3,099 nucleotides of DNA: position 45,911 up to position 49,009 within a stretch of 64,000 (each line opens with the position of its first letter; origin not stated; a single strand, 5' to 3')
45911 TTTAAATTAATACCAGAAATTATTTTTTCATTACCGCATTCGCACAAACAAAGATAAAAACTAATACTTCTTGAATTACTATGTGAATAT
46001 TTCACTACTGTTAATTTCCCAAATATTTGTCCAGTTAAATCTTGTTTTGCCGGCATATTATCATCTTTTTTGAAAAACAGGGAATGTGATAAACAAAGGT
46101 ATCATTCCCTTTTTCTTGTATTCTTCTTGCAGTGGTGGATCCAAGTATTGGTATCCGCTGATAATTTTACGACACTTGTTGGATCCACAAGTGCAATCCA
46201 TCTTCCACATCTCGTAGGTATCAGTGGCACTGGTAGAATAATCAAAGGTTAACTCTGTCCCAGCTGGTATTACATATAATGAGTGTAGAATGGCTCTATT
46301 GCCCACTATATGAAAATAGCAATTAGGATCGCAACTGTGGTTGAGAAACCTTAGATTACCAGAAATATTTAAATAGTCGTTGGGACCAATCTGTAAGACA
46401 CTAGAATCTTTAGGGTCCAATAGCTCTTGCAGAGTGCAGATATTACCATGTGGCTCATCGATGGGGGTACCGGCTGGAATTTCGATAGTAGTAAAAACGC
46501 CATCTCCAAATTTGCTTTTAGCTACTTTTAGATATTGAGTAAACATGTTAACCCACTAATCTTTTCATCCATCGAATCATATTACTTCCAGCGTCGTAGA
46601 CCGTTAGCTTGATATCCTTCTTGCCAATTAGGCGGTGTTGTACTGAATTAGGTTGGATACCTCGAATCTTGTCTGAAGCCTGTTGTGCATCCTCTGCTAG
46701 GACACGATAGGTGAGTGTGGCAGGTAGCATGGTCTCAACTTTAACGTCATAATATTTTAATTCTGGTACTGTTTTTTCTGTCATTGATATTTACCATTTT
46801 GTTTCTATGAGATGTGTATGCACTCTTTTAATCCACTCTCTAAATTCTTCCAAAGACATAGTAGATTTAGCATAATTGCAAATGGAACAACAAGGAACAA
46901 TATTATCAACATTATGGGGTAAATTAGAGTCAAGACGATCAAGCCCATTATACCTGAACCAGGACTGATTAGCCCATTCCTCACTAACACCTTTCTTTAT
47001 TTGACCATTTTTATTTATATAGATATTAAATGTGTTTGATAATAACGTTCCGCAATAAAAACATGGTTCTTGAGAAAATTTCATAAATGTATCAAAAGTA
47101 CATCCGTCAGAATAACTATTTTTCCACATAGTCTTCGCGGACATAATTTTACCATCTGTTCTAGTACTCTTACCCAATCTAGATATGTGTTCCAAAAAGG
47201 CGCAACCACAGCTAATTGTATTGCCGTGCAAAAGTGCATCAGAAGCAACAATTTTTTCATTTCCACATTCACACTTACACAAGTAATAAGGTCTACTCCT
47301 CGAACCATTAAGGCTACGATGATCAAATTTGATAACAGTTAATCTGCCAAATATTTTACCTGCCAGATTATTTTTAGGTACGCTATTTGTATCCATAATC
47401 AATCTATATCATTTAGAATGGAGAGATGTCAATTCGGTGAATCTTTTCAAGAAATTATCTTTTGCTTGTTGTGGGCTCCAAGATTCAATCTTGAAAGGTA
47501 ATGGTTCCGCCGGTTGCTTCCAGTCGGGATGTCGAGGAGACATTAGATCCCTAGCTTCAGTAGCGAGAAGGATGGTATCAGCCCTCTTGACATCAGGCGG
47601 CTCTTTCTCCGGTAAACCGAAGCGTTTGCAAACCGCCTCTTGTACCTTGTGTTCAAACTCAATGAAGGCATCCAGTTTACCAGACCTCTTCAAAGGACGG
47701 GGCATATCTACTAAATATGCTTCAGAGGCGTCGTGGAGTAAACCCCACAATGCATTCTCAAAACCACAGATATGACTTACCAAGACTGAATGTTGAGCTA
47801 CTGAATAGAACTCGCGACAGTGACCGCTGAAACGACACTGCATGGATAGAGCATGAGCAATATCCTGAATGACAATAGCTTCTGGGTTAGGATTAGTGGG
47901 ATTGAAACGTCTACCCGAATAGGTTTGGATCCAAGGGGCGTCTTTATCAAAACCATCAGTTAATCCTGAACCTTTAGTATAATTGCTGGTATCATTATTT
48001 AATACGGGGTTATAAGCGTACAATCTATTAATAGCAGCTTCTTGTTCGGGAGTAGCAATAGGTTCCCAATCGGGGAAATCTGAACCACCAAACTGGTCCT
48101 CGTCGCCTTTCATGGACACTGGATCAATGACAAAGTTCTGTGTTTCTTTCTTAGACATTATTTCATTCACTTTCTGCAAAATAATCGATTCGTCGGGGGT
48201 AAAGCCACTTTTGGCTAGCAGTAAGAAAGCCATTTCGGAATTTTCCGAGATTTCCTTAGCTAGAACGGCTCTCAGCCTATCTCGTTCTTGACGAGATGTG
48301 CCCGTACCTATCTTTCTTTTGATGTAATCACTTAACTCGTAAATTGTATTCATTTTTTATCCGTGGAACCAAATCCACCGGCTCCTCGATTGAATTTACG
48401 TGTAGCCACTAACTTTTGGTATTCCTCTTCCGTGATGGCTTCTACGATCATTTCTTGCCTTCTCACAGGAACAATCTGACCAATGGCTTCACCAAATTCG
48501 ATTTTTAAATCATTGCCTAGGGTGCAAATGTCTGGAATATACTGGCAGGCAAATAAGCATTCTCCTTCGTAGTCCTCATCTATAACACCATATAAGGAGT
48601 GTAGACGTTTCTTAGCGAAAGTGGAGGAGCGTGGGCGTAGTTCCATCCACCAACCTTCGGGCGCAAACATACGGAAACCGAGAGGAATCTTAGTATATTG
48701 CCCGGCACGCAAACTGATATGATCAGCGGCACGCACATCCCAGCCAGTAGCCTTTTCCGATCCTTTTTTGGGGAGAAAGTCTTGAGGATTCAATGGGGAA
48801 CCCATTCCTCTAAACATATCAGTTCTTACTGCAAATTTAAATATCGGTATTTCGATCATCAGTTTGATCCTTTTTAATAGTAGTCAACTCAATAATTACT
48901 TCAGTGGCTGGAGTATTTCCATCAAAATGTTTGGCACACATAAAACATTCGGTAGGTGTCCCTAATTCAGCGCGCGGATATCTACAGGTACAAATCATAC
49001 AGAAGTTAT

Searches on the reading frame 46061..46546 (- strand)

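Call 81: search_protein_families(library=pfam, max_evalue=0.001, proteins=[window:46061-46546:-])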
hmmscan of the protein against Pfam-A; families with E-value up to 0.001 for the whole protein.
window:46061-46546:- (161 aa): 1 family
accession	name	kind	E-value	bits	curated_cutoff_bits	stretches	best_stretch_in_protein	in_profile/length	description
PF00856.33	SET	-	3.9e-13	50.2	22.4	1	14-104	1-105/105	SET domain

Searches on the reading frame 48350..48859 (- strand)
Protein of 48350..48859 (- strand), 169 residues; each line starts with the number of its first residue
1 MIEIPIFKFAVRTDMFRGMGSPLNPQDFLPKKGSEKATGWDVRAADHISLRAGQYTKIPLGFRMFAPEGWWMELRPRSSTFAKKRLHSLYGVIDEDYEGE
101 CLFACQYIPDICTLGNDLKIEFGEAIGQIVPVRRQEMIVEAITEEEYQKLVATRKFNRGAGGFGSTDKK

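Call 81: search_protein_families(library=pfam, max_evalue=0.001, proteins=[window:48350-48859:-])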
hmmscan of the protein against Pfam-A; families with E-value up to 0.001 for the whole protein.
window:48350-48859:- (169 aa): 1 family
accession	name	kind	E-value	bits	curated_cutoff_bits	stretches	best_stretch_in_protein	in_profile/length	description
PF00692.24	dUTPase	-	1.3e-10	41.6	22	1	29-166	5-128/129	dUTPase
